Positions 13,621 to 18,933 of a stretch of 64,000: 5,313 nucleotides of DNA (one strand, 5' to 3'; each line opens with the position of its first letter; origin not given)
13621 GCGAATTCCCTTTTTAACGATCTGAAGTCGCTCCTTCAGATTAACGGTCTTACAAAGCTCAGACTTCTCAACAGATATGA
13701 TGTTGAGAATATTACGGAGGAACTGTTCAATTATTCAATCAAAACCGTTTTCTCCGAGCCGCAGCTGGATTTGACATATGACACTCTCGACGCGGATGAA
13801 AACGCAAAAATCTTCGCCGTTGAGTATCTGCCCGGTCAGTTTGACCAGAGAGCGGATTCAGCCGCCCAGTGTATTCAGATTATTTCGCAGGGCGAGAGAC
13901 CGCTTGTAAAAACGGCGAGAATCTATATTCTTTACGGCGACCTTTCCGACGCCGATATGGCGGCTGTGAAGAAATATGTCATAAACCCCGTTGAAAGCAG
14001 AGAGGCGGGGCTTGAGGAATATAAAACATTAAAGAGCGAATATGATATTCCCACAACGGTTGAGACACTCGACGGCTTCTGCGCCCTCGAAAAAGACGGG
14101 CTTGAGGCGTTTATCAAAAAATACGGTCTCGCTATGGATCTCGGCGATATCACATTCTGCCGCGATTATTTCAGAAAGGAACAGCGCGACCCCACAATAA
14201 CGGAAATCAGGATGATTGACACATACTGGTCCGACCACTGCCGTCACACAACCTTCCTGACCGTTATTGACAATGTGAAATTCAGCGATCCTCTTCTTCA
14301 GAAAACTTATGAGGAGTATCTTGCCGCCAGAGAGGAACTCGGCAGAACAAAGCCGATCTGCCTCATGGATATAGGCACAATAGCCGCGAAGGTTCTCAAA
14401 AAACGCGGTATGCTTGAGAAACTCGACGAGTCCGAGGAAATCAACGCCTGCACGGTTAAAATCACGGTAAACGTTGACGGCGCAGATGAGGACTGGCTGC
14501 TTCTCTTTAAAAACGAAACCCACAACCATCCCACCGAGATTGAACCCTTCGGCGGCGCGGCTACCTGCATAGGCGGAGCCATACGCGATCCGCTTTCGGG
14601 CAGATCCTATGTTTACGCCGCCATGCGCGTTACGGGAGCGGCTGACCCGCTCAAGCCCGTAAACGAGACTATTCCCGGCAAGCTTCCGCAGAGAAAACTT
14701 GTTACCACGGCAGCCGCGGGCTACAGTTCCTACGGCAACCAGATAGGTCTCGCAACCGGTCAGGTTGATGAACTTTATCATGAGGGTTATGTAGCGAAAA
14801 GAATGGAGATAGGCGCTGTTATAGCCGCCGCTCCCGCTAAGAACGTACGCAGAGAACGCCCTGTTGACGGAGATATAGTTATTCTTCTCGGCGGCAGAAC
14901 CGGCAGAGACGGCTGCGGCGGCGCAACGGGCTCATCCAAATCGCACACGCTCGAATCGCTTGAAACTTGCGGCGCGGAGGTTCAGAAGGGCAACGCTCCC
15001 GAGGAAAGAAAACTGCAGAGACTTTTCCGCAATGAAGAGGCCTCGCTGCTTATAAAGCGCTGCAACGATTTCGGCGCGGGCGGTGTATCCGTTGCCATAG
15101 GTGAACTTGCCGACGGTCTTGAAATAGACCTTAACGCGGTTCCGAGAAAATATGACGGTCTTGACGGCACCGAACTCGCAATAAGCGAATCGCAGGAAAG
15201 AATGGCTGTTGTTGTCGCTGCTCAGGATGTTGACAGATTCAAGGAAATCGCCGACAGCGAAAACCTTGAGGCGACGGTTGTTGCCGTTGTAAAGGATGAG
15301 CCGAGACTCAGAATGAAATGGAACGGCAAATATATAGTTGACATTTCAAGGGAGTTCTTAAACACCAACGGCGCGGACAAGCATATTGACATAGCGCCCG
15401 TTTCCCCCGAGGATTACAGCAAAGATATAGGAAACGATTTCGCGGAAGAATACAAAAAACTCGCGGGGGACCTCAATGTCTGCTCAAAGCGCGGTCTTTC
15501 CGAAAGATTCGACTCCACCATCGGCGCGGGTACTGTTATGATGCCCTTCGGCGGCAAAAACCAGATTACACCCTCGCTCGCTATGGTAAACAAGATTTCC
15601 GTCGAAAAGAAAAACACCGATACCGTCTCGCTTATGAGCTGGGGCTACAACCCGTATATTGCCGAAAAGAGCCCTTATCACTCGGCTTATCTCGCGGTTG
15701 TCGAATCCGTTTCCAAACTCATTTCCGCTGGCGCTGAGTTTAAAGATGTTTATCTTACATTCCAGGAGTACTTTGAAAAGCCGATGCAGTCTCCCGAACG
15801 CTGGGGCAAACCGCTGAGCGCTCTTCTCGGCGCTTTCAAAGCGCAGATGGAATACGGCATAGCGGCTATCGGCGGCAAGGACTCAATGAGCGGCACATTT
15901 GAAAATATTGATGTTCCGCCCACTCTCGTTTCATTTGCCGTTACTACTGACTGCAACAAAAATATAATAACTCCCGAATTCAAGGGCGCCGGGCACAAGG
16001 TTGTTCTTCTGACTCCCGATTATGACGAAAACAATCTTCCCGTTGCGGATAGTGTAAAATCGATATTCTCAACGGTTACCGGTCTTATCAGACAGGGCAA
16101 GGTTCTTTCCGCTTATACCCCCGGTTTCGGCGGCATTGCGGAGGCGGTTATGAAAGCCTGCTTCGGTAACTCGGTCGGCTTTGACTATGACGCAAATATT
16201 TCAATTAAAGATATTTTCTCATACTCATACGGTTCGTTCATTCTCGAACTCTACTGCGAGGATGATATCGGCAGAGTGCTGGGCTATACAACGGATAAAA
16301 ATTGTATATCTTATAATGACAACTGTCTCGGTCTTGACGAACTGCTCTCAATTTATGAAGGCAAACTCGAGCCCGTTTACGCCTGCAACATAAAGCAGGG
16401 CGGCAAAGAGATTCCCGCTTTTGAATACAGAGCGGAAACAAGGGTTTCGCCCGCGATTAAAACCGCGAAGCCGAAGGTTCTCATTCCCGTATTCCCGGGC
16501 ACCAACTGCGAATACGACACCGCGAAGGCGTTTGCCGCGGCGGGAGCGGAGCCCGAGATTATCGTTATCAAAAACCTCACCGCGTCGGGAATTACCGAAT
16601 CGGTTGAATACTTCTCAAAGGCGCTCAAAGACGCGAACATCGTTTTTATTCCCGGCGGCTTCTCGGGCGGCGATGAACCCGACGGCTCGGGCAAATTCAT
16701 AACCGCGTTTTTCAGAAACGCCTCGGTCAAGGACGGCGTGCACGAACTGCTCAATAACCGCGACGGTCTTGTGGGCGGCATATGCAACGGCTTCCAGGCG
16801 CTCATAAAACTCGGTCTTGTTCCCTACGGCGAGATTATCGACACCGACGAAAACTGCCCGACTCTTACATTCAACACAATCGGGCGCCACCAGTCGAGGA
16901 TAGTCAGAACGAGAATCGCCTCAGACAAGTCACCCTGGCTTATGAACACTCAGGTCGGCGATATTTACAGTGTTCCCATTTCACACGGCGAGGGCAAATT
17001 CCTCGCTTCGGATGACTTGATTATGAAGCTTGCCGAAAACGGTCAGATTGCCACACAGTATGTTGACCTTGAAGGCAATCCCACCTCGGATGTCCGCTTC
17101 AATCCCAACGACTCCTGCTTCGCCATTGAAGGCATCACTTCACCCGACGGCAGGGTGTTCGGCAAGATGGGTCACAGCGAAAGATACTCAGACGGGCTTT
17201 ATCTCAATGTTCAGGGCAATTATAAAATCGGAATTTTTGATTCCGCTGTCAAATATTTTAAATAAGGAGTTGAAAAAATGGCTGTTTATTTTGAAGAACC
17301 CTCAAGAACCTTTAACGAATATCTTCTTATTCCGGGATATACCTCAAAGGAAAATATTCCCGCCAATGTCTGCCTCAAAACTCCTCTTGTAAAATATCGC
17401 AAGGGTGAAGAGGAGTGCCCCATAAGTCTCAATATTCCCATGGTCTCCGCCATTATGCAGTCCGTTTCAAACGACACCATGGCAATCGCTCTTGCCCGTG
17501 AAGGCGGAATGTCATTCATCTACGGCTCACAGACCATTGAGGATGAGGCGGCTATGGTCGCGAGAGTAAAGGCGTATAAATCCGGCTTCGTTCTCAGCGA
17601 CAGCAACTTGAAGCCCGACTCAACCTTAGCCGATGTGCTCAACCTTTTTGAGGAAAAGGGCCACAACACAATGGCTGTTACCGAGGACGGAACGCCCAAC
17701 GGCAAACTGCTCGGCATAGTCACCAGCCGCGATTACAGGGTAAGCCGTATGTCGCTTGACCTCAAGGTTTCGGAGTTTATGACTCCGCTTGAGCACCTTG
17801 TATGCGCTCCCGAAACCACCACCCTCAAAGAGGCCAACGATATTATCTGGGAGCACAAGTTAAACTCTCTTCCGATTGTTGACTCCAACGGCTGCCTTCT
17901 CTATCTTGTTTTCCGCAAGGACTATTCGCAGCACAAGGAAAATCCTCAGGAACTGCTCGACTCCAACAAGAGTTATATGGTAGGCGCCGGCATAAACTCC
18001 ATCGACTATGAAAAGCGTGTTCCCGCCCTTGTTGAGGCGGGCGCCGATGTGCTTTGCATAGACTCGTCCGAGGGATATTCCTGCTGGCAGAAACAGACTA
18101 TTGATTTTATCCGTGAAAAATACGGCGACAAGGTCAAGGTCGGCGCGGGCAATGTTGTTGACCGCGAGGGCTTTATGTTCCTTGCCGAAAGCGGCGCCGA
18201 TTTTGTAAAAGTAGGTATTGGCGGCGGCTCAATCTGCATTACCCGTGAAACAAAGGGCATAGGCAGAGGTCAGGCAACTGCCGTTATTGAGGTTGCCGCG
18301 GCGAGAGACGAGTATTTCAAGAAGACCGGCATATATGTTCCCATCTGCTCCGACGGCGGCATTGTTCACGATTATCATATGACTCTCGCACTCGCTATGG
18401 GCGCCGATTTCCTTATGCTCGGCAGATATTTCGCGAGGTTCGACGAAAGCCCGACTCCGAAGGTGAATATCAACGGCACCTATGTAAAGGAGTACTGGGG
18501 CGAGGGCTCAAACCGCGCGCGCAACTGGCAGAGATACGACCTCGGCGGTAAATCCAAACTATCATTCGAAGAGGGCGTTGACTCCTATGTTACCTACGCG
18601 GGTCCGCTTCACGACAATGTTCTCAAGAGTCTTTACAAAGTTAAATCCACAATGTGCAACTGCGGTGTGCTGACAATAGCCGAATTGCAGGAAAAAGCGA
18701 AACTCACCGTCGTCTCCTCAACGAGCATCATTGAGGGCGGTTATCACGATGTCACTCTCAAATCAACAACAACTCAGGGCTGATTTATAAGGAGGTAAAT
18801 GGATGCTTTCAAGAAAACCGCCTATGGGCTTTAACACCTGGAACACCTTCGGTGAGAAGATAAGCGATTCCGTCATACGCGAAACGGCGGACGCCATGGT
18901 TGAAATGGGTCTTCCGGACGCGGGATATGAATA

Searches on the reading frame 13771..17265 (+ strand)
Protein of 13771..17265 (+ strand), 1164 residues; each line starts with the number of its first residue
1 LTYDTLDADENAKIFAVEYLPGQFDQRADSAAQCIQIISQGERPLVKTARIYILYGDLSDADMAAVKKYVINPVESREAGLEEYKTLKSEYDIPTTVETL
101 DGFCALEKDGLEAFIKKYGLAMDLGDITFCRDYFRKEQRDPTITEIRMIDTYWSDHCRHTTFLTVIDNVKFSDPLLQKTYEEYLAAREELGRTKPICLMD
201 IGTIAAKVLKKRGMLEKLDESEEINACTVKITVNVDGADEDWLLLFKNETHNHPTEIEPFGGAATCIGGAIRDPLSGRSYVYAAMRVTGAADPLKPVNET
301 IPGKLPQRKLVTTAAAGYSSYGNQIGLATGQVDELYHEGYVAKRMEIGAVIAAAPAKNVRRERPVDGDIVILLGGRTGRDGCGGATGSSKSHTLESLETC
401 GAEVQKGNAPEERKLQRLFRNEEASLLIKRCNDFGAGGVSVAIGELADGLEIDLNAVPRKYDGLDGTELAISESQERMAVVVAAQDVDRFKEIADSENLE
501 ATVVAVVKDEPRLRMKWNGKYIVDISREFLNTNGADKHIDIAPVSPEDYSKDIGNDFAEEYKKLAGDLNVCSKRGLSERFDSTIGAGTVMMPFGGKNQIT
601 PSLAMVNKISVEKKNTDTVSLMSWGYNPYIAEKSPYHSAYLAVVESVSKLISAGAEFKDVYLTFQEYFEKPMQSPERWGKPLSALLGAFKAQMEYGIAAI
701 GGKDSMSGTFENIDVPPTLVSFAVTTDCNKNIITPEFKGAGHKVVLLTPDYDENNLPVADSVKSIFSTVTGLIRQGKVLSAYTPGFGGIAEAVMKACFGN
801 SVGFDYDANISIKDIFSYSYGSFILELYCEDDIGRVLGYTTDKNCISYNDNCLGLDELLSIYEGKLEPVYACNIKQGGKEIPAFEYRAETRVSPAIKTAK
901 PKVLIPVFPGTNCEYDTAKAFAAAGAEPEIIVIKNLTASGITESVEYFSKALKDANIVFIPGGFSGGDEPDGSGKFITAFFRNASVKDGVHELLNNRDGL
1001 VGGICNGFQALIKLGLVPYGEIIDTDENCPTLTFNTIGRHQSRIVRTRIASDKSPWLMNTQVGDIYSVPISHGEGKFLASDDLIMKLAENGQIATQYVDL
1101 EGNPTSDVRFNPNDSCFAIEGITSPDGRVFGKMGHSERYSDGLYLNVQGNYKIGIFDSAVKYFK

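Call 58: search_protein_families(library=pfam, proteins=[window:13771-17265:+], max_evalue=0.001)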
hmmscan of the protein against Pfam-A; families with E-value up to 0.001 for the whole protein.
window:13771-17265:+ (1164 aa): 4 families
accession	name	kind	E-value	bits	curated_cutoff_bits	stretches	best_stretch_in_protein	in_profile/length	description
PF13507.12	GATase_5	-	9.4e-82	274.4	27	1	900-1163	1-260/260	CobB/CobQ-like glutamine amidotransferase domain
PF02769.27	AIRS_C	-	2.8e-26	93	23.1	1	366-517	2-155/156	AIR synthase related protein, C-terminal domain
PF18072.6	FGAR-AT_linker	-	5.2e-11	43.3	26.6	1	113-159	3-49/50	Formylglycinamide ribonucleotide amidotransferase linker domain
PF00586.29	AIRS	-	1.3e-06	29.3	24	0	625-706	23-96/112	AIR synthase related protein, N-terminal domain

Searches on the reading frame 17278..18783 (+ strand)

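Call 58: search_protein_families(library=pfam, proteins=[window:17278-18783:+], max_evalue=0.001)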
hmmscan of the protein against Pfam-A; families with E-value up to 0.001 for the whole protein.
window:17278-18783:+ (501 aa): 4 families
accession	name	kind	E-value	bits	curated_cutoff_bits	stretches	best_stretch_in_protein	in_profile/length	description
PF00478.31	IMPDH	-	9.8e-108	360.6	25.6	1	11-490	3-345/345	IMP dehydrogenase / GMP reductase domain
PF00571.33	CBS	-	3.1e-14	53.5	24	2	111-152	12-50/57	CBS domain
PF03060.21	NMO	-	0.00021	21.2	28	0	302-396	152-236/331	Nitronate monooxygenase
PF01070.24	FMN_dh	-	0.00078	19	24.9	1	347-385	267-305/350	FMN-dependent dehydrogenase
